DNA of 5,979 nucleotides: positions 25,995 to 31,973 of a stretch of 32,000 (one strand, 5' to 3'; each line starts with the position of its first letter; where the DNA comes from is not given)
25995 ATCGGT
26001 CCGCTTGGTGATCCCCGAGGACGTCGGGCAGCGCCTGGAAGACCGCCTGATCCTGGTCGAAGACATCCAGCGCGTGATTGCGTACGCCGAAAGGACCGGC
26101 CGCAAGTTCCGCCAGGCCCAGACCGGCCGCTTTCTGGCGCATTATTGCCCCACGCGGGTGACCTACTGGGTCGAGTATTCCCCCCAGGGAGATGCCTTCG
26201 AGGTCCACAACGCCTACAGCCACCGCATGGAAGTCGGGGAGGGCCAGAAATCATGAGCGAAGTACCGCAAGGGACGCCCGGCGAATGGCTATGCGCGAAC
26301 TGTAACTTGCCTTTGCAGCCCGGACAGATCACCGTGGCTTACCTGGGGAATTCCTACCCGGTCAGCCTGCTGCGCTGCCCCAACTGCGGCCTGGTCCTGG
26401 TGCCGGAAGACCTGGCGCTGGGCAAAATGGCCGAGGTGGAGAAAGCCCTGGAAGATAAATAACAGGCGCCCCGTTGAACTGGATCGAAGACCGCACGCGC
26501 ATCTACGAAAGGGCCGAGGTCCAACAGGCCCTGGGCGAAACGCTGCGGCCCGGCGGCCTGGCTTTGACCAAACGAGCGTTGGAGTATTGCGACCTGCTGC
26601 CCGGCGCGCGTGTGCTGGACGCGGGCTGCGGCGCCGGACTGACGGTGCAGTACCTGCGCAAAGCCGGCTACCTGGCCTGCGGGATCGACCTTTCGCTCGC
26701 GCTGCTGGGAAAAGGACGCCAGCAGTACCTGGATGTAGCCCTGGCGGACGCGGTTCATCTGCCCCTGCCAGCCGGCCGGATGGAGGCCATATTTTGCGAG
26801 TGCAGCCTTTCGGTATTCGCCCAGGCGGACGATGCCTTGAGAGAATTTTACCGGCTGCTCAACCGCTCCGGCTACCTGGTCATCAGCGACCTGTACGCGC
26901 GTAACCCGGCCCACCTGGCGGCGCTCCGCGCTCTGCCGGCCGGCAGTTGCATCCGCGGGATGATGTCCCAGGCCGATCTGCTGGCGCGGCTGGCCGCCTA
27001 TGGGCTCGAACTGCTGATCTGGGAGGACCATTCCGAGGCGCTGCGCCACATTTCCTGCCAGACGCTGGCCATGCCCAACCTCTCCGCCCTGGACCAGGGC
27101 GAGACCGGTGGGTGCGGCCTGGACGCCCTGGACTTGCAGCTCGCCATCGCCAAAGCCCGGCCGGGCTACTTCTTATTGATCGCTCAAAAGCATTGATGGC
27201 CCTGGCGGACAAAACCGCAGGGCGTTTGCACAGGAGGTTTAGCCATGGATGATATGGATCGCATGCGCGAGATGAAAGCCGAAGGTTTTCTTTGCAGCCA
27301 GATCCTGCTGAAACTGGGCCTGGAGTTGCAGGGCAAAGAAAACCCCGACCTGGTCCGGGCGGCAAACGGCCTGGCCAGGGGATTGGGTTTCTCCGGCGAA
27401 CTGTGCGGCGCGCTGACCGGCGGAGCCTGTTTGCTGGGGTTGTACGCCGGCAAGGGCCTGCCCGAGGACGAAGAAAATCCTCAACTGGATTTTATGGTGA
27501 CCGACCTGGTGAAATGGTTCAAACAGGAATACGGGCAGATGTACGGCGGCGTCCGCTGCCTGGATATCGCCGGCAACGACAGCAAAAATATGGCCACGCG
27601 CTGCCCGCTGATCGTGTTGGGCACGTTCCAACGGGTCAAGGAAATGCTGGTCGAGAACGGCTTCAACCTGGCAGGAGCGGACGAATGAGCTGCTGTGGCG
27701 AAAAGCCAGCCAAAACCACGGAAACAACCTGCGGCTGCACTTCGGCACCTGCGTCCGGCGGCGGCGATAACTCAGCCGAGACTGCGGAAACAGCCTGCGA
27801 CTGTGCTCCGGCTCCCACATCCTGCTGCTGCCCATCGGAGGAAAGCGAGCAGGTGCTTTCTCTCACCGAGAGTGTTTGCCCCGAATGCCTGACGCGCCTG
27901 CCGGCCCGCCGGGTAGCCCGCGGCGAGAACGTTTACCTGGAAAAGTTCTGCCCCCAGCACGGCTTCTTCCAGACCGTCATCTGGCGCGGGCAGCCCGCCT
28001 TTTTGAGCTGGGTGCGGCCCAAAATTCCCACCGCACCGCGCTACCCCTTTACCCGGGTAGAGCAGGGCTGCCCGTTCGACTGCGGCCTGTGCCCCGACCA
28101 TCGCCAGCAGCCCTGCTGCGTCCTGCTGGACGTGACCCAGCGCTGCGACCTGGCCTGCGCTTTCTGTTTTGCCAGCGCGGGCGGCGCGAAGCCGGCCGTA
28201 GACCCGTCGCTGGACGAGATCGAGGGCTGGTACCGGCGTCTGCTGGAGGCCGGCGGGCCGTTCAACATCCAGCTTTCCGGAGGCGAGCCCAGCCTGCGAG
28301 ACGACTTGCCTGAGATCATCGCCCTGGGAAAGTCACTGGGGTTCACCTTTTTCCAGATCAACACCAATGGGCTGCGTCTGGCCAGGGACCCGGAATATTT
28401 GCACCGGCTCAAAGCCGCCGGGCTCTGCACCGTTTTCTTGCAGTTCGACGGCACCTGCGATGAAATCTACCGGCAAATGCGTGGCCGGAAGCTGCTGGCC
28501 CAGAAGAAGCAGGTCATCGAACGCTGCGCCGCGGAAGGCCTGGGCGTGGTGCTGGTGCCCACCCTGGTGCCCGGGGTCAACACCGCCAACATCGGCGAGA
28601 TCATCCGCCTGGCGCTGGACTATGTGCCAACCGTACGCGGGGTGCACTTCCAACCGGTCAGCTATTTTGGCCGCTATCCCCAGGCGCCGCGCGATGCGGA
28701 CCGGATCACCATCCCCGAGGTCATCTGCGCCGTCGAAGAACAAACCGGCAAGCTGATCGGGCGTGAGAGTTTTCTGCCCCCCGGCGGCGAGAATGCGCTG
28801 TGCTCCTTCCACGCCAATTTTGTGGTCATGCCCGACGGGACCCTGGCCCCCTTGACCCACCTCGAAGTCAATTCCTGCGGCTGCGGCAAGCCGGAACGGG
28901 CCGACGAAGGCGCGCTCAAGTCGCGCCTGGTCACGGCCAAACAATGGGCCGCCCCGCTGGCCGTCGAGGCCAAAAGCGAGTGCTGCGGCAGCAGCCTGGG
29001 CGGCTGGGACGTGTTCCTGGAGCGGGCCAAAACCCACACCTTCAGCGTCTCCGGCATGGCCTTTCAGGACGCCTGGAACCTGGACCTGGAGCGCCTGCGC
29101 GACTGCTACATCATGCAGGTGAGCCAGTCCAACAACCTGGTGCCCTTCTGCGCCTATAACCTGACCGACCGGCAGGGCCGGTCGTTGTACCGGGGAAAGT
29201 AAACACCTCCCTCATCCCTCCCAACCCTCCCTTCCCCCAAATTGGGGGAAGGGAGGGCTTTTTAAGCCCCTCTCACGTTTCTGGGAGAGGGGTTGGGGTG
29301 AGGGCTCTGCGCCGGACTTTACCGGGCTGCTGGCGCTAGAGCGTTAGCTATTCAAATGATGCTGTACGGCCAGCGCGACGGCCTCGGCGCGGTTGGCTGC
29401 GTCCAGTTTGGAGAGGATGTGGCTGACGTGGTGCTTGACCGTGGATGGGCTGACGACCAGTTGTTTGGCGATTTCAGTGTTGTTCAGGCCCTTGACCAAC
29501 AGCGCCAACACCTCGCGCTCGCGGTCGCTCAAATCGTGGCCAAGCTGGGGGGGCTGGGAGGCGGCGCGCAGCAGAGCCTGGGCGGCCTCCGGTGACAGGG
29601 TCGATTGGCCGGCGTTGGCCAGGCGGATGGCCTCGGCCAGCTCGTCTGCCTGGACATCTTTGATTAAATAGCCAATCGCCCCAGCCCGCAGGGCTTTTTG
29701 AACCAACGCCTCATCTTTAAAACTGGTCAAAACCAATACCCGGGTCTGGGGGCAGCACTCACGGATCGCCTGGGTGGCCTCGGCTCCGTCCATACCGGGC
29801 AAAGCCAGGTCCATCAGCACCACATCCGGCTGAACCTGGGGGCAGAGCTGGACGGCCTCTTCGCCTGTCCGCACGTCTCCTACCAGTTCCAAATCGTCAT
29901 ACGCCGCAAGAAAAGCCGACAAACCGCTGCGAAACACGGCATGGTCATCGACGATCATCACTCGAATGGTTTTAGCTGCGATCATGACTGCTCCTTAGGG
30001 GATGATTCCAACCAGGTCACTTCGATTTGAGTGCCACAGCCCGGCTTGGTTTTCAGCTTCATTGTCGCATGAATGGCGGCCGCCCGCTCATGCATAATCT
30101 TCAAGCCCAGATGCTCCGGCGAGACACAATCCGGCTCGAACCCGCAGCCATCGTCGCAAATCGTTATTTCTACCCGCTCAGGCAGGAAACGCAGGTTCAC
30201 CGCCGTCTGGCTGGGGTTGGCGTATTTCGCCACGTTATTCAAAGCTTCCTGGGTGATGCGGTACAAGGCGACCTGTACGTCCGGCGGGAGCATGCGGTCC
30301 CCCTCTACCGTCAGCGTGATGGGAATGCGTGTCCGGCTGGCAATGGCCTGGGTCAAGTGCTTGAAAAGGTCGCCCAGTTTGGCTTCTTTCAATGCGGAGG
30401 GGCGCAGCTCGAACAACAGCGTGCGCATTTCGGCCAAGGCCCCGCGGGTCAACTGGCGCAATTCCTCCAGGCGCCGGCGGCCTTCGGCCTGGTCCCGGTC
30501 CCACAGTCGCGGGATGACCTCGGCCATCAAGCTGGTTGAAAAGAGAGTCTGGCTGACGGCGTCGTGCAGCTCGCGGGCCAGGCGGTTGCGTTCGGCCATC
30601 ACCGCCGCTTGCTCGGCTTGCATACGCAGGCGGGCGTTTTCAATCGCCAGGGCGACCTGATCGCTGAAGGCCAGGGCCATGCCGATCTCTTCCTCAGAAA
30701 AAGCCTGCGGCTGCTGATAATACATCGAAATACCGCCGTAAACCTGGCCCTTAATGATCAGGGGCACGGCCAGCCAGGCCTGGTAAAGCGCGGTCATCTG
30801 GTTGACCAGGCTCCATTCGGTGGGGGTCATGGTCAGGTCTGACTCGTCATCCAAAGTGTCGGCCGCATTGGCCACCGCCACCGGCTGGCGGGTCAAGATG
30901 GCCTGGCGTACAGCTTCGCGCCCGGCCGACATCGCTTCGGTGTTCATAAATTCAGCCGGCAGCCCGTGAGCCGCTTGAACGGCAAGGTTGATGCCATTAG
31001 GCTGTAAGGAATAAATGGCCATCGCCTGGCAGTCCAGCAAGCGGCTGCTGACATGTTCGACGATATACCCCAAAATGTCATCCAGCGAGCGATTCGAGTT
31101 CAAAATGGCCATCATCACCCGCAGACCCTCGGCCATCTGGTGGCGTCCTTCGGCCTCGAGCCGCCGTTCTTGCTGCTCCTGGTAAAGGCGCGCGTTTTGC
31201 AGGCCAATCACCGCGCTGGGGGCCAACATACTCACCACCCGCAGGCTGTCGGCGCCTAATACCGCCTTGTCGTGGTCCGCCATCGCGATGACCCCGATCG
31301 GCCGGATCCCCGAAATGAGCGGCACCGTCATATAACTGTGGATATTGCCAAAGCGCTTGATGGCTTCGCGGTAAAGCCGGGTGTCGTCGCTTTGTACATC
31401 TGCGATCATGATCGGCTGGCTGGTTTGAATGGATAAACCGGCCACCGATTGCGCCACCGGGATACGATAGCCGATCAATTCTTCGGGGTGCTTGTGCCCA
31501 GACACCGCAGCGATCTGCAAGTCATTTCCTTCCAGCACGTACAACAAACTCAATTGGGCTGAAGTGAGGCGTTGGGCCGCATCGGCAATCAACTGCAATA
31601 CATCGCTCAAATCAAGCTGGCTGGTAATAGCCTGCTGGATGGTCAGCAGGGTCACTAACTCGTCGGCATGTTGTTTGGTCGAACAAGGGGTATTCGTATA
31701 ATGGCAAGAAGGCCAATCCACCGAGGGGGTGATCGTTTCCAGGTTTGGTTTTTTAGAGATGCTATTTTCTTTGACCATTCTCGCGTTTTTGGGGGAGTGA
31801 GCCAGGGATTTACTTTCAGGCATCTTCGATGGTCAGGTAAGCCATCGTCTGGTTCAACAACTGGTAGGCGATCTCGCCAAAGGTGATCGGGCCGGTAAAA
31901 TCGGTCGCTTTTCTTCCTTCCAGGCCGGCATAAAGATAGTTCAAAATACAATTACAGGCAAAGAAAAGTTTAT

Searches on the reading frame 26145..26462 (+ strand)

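Call 58: search_protein_families(library=pfam, proteins=[window:26145-26462:+], max_evalue=0.00001)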
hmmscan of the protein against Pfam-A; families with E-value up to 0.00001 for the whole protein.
window:26145-26462:+ (105 aa): 1 family
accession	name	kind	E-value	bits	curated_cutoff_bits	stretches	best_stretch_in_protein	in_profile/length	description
PF24292.1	DUF7479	-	3.8e-27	94.6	27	1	47-105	2-60/60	Domain of unknown function (DUF7479)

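Call 72: search_protein_families(library=ncbifam, proteins=[window:26145-26462:+], max_evalue=1e-8)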
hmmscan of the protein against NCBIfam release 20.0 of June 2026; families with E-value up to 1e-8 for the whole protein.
window:26145-26462:+ (105 aa): 1 family
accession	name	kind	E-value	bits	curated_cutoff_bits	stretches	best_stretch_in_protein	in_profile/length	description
NF045645.1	DVU_1557_fam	equivalog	2.6e-28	98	60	1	47-105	2-60/60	DVU_1557 family redox protein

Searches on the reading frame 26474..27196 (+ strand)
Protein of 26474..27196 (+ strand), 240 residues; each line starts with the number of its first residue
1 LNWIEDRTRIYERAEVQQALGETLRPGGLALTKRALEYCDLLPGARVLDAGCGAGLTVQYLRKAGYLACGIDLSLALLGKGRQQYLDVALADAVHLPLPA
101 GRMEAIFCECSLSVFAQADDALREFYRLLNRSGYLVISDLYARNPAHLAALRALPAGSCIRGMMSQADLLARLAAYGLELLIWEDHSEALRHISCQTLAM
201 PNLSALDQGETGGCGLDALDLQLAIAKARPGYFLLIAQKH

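Call 58: search_protein_families(library=pfam, proteins=[window:26474-27196:+], max_evalue=0.00001)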
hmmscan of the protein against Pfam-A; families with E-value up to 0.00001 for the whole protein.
window:26474-27196:+ (240 aa): 5 families
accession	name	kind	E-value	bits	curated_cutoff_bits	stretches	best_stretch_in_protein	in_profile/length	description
PF08241.18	Methyltransf_11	-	1.8e-15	57.8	21.2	1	48-137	1-95/95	Methyltransferase domain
PF13489.12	Methyltransf_23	-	5.3e-13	49.5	27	1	31-180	12-161/164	Methyltransferase domain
PF13649.12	Methyltransf_25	-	7.7e-13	49.4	27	1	47-133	1-97/97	Methyltransferase domain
PF08242.18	Methyltransf_12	-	1.9e-08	35.4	30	1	48-135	1-98/98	Methyltransferase domain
PF13847.12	Methyltransf_31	-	1e-07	32.2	27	1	44-151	4-125/145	Methyltransferase domain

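Call 72: search_protein_families(library=ncbifam, proteins=[window:26474-27196:+], max_evalue=1e-8)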
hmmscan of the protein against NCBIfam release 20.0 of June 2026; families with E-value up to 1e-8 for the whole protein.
window:26474-27196:+ (240 aa): 10 families
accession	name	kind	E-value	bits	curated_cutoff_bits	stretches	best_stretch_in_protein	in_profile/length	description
NF045667.1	MTase_DVU1556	equivalog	3.9e-63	212.7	155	1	22-238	1-213/213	DVU_1556 family methyltransferase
NF008823.0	PRK11873.1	subfamily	2.1e-11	43.8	263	1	37-182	71-227/272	arsenite methyltransferase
NF001241.0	PRK00216.1-2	equivalog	9.3e-11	41.8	327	1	34-141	42-151/231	demethylmenaquinone methyltransferase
TIGR02021.1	BchM-ChlM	equivalog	5.2e-10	39.1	158.9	1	9-93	19-104/218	magnesium protoporphyrin IX methyltransferase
TIGR02072.1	BioC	equivalog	6.2e-10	39.3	184.95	1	36-144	31-139/244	malonyl-ACP O-methyltransferase BioC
NF007610.0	PRK10258.1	equivalog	2.7e-09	36.7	342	1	45-142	44-143/251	malonyl-ACP O-methyltransferase BioC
NF047649.1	MTase_UXPK_star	exception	3.3e-09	36.2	460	1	39-177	73-222/283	methyltransferase/UXPK-star double selenoprotein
TIGR01934.1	MenG_MenH_UbiE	subfamily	6.5e-09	35.4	158.35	1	40-149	36-153/223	ubiquinone/menaquinone biosynthesis methyltransferase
NF040539.1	AST_met_ArsM_2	exception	9.2e-09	35.5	240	0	30-146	43-172/262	putative arsinothricin biosynthesis methyltransferase ArsM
NF001244.0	PRK00216.1-5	equivalog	9.5e-09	34.9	216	0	34-148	39-164/236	bifunctional demethylmenaquinone methyltransferase/2-methoxy-6-polyprenyl-1,4-benzoquinol methylase UbiE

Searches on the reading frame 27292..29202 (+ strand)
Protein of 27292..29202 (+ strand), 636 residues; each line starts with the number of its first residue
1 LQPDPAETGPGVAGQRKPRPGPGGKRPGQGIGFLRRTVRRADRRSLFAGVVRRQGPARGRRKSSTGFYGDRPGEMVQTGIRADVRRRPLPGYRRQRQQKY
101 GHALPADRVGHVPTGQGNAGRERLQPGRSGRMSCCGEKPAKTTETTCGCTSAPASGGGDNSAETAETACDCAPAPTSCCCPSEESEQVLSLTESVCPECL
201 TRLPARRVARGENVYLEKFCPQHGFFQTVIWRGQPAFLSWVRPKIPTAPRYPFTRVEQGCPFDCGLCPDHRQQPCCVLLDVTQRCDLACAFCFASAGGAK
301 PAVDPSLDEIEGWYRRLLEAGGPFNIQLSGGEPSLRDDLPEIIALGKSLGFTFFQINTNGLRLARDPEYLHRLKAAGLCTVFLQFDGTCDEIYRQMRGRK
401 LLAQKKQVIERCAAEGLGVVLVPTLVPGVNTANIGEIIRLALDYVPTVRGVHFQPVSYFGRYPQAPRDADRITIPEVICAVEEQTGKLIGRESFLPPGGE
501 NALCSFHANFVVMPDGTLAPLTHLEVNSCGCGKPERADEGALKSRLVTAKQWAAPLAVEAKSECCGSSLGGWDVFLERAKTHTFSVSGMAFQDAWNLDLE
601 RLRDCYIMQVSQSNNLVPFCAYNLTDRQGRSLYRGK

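Call 13: search_protein_families(library=pfam, proteins=[window:27292-29202:+])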
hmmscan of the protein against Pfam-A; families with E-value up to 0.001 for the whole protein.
window:27292-29202:+ (636 aa): 2 families
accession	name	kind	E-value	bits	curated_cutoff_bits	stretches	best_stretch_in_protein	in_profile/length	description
PF04055.27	Radical_SAM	-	8.5e-24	85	29.5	1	281-441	3-166/166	Radical SAM superfamily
PF23545.1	Zn_ribbon_HMPTM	-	7.4e-20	70.7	27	1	189-232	2-45/45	HMPTM N-terminal zinc ribbon domain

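Call 72: search_protein_families(library=ncbifam, proteins=[window:27292-29202:+], max_evalue=1e-8)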
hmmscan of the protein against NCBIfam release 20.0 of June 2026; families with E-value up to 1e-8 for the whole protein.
window:27292-29202:+ (636 aa): 20 families
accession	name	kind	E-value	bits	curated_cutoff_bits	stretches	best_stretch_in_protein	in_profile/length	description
NF045646.2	rSAM_Se_TrsS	equivalog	3e-202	672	490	1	192-634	3-441/441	radical SAM (seleno)protein TrsS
NF045702.1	rSAM_GDGT_ether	equivalog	5.9e-101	338.5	450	1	192-511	2-323/486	tetraether lipid synthase Tes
NF045703.1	rSAM_Tes_intein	exception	4.3e-56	190.3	1700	2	292-496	611-813/1040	tetraether lipid synthase Tes, intein-containing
TIGR02668.1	moaA_archaeal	equivalog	2e-17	63.1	325.25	1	279-443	14-175/303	GTP 3',8-cyclase MoaA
TIGR02109.1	PQQ_syn_pqqE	equivalog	5.5e-17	61.7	381.35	1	272-444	4-172/358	pyrroloquinoline quinone biosynthesis protein PqqE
TIGR02666.1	moaA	equivalog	6e-17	61.6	284.05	1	279-458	14-197/336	GTP 3',8-cyclase MoaA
NF001199.0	PRK00164.2-1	equivalog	6.8e-17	61.6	231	1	279-441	16-175/308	GTP 3',8-cyclase MoaA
TIGR04546.1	rSAM_ahbC_deAc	equivalog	2.3e-14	53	650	1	276-443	40-202/390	12,18-didecarboxysiroheme deacetylase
TIGR03962.1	mycofact_rSAM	equivalog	1.3e-13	50.8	265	1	273-455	10-187/339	mycofactocin radical SAM maturase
TIGR04545.1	rSAM_ahbD_hemeb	equivalog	2e-12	47.3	500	1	279-441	4-162/339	heme b synthase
TIGR04347.1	pseudo_SAM_Halo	equivalog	2e-12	47.1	525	1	269-443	33-201/390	TIGR04347 family pseudo-SAM/SPASM protein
TIGR04053.2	TIGR04053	equivalog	6.5e-12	45.4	395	1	269-443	2-175/366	TIGR04053 family radical SAM/SPASM domain-containing protein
NF050035.1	rSAM_WgK_link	exception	9.7e-12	44.5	650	1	271-411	5-142/367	radical SAM/SPASM peptide maturase WgkB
TIGR04403.1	rSAM_skfB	equivalog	9e-11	41.2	300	1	274-437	103-260/402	sporulation killing factor system radical SAM maturase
TIGR04250.1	SCM_rSAM_ScmE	equivalog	3.5e-10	39.3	400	1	274-445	2-169/358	SynChlorMet cassette radical SAM/SPASM protein ScmE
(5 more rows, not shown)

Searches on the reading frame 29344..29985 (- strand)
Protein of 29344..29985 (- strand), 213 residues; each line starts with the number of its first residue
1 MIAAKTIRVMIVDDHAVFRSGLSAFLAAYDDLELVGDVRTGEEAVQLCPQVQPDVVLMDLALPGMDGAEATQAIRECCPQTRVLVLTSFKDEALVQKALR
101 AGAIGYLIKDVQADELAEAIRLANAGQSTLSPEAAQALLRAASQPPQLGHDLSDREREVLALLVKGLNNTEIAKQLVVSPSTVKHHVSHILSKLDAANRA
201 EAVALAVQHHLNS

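Call 13: search_protein_families(library=pfam, proteins=[window:29344-29985:-])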
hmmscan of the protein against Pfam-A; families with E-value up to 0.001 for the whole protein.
window:29344-29985:- (213 aa): 7 families
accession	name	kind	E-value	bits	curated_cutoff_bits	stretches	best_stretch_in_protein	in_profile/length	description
PF00072.30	Response_reg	-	1.2e-27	96.7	30.2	1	9-121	1-111/111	Response regulator receiver domain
PF00196.25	GerE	-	1e-19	70.3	23.5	1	152-206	3-57/57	Bacterial regulatory proteins, luxR family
PF08281.18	Sigma70_r4_2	-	3.7e-07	30.1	25.7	1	152-194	11-54/54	Sigma-70, region 4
PF13936.12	HTH_38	-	3.5e-05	23.9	27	1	149-188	2-42/44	Helix-turn-helix domain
PF04545.22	Sigma70_r4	-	0.00022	21.1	24.1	1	151-194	4-48/50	Sigma-70, region 4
PF13384.12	HTH_23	-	0.00077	19.6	24.6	0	153-187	3-38/50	Homeodomain-like domain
PF07638.17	Sigma70_ECF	-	0.00092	19.6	21.1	0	133-195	118-180/185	ECF sigma factor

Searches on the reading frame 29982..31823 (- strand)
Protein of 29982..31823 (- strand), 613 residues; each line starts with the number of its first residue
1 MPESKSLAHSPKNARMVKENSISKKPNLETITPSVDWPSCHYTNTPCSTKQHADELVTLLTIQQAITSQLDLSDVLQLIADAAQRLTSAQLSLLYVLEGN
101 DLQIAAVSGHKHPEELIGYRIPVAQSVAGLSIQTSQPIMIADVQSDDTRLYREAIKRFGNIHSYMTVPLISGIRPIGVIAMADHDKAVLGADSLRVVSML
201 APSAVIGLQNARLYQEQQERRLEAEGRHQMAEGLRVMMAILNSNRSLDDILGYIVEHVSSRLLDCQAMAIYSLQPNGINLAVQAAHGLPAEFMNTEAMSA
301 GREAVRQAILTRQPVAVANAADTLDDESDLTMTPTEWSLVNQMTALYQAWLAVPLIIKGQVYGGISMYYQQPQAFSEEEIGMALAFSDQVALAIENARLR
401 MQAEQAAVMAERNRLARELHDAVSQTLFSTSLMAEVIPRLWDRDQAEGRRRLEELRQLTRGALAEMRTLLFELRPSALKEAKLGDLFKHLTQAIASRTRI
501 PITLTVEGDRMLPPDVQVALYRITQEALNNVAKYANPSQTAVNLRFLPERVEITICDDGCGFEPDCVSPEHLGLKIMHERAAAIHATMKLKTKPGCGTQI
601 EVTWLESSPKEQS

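Call 13: search_protein_families(library=pfam, proteins=[window:29982-31823:-])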
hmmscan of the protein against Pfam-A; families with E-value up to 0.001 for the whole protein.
window:29982-31823:- (613 aa): 5 families
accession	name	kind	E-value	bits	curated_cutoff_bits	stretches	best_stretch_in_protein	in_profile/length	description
PF13185.12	GAF_2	-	6.4e-30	104.6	28.6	2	245-395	2-136/136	GAF domain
PF01590.32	GAF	-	9.4e-25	88.1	22.4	2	247-394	2-133/133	GAF domain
PF13492.12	GAF_3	-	1.7e-24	87.1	27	2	246-396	1-129/129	GAF domain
PF07730.19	HisKA_3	-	4.1e-19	69.3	24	1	411-478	1-68/68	Histidine kinase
PF02518.31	HATPase_c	-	5.7e-10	40.1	26.4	1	517-604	3-107/111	Histidine kinase-, DNA gyrase B-, and HSP90-like ATPase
